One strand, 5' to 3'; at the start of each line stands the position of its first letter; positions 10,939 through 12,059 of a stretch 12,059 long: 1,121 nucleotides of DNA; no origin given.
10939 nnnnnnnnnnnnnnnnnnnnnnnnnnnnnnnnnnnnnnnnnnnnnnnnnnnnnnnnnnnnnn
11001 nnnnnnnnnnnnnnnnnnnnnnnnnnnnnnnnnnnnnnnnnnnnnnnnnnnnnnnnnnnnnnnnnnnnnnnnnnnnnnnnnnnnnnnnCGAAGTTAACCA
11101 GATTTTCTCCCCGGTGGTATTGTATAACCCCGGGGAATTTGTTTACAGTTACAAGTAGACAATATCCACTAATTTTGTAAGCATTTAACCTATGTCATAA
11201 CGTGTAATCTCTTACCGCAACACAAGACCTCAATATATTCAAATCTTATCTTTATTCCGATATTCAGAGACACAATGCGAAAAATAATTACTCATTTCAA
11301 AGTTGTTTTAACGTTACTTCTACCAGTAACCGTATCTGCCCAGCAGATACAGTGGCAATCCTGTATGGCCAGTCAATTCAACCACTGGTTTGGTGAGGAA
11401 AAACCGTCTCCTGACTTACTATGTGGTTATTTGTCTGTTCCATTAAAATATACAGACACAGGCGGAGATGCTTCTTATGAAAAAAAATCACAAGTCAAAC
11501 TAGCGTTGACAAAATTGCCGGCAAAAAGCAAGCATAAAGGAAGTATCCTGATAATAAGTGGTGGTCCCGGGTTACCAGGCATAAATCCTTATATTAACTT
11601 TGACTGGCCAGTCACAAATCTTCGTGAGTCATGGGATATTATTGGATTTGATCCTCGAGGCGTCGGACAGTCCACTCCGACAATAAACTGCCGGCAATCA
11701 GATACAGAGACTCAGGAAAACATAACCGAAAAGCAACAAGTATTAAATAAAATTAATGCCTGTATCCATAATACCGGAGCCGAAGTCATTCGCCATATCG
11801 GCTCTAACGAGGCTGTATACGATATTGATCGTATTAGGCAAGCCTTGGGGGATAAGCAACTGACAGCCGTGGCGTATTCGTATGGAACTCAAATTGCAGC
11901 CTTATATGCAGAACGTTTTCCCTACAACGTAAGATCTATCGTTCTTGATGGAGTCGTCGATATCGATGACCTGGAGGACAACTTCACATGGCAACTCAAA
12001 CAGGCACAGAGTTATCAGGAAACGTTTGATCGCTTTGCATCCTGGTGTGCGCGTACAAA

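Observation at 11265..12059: Uncharacterised secreted S33-like alpha/beta-hydrolase immediately downstream of ompT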

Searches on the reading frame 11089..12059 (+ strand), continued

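Call 60: fold_search(model_id=the predicted structure, library=pdb)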
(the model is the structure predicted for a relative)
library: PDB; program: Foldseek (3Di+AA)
matches with E <= 10: 1434; with E <= 0.001: 616
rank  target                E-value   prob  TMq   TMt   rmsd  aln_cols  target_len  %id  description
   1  8e5w                  2.4e-33  1.00  0.81  0.85   3.4       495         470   27  Crystal structure of dehydroalanine Hip1 (released 2022-12-07)
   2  9md8                  2.5e-33  1.00  0.79  0.83   3.6       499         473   27  Hip1 complex with inhibitor #2 (Hip1-2) via Ser228 (released 2025-12-17)
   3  7sfm                  3.1e-33  1.00  0.79  0.82   3.8       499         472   27  Mycobacterium tuberculosis Hip1 crystal structure (released 2022-08-24)
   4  5ugq                  3.1e-32  1.00  0.74  0.79   4.8       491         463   27  Crystal Structure of Hip1 (Rv2224c) (released 2017-04-12)
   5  5uoh                  1.7e-31  1.00  0.75  0.80   4.6       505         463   26  Crystal Structure of Hip1 (Rv2224c) T466A mutant (released 2017-04-12)
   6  9md7                  1.2e-30  1.00  0.77  0.82   3.8       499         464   27  Hip1 complex with inhibitor #1 (Hip1-1) via Ser228 (released 2025-12-17)
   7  8e19                  9.0e-26  1.00  0.78  0.83   3.8       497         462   22  Crystal structure of TnmK1 complexed with TNM H (released 2022-11-09)
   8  8e18                  1.4e-25  1.00  0.79  0.83   4.1       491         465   22  Crystal structure of apo TnmK1 (released 2022-11-09)
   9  8g5t_A                2.4e-22  1.00  0.70  0.72   5.6       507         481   19  Crystal structure of apo TnmK2 (released 2023-10-18)
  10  8jgm_A                2.1e-12  1.00  0.53  0.59   8.5       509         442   13  Cryo-EM sturcutre of DANGEROUS MIX 3 (DM3) from Hohenlieth (Hh-0) (released 2024-12-25)
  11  8jgn_A                1.2e-11  1.00  0.55  0.60   8.1       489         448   14  Cryo-EM structure of alpha/beta hydrolase DANGEROUS MIX 3 (DM3) forms compartmentalized hexamer structure (released 2024-12-25)
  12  1wm1                  6.0e-11  1.00  0.36  0.54  10.5       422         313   17  Crystal Structure of Prolyl Aminopeptidase, Complex with Pro-TBODA (released 2004-07-20)
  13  1qtr                  1.8e-10  1.00  0.34  0.51  11.4       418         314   17  CRYSTAL STRUCTURE ANALYSIS OF THE PROLYL AMINOPEPTIDASE FROM SERRATIA MARCESCENS (released 1999-07-07)
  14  1azw_A                2.2e-10  1.00  0.36  0.53  11.1       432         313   16  PROLINE IMINOPEPTIDASE FROM XANTHOMONAS CAMPESTRIS PV. CITRI (released 1999-01-13)
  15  5yhp_B                7.3e-10  1.00  0.37  0.54   9.9       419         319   17  Proline iminopeptidase from Psychrophilic yeast glaciozyma antarctica (released 2017-10-25)
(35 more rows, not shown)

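Call 72: find_encoding_contigs(protein=P0011, flank=5000, max_places=2)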
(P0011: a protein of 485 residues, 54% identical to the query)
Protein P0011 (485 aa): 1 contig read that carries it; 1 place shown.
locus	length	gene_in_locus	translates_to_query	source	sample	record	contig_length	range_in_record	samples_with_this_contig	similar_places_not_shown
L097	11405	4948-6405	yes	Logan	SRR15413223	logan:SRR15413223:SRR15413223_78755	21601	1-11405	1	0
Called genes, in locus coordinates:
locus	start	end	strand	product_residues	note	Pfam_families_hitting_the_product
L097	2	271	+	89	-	?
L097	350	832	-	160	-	-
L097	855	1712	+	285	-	-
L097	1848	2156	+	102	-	PF01527:HTH_Tnp_1, PF13518:HTH_28 (weak)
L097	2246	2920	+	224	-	PF13276:HTH_21, PF00665:rve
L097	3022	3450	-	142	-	PF13208:TerB_N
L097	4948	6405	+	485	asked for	PF00561:Abhydrolase_1, PF08386:Abhydrolase_4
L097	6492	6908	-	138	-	PF00239:Resolvase, PF02796:HTH_7 (weak)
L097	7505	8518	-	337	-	PF00089:Trypsin, PF13365:Trypsin_2, PF13180:PDZ_2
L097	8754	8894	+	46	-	-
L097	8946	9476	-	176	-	-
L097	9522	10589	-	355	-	PF00419:Fimbrial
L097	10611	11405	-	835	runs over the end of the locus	PF13954:PapC_N, PF00577:Usher, PF13953:PapC_C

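Call 73: find_encoding_contigs(protein=P0012, flank=5000, max_places=2)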
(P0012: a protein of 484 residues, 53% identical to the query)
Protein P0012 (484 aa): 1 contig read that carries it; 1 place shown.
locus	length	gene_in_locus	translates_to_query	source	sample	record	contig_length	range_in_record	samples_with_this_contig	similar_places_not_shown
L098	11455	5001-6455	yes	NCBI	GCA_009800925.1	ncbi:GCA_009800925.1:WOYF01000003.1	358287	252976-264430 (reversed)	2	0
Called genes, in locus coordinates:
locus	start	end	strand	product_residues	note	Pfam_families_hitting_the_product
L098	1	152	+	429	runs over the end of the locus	PF07690:MFS_1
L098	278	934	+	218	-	PF06889:DUF1266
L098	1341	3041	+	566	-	PF08019:EptA_B_N, PF00884:Sulfatase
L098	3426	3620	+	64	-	-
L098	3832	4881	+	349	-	PF02661:Fic, PF21247:Fic-like_C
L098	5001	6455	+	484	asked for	PF00561:Abhydrolase_1, PF12697:Abhydrolase_6 (faint), PF08386:Abhydrolase_4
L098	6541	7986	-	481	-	PF00083:Sugar_tr, PF07690:MFS_1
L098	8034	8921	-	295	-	PF01263:Aldose_epim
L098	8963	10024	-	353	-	PF08240:ADH_N, PF16912:Glu_dehyd_C, PF00107:ADH_zinc_N, PF13602:ADH_zinc_N_2 (weak)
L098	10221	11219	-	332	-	PF02653:BPD_transp_2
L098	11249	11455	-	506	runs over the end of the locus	PF00005:ABC_tran, PF13304:AAA_21 (faint), PF00005:ABC_tran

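Call 76: search_protein_families(library=padloc, proteins=[P0001], max_evalue=0.01)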
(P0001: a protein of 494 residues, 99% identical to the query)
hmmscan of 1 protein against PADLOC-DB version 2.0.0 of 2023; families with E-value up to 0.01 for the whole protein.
P0001 (494 aa): 1 family
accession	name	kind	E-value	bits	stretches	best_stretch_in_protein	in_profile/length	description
PDLC01094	C3a206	-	6.5e-57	191.6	1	21-487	29-502/504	TAP-like protein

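Call 77: search_protein_families(library=phrogs, proteins=[P0001], max_evalue=0.001)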
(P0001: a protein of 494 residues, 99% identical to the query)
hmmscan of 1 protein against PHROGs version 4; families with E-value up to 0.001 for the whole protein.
P0001 (494 aa): 1 family
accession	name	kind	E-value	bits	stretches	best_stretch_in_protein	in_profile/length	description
phrog_20134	-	unknown function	0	1109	1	31-494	1-464/464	-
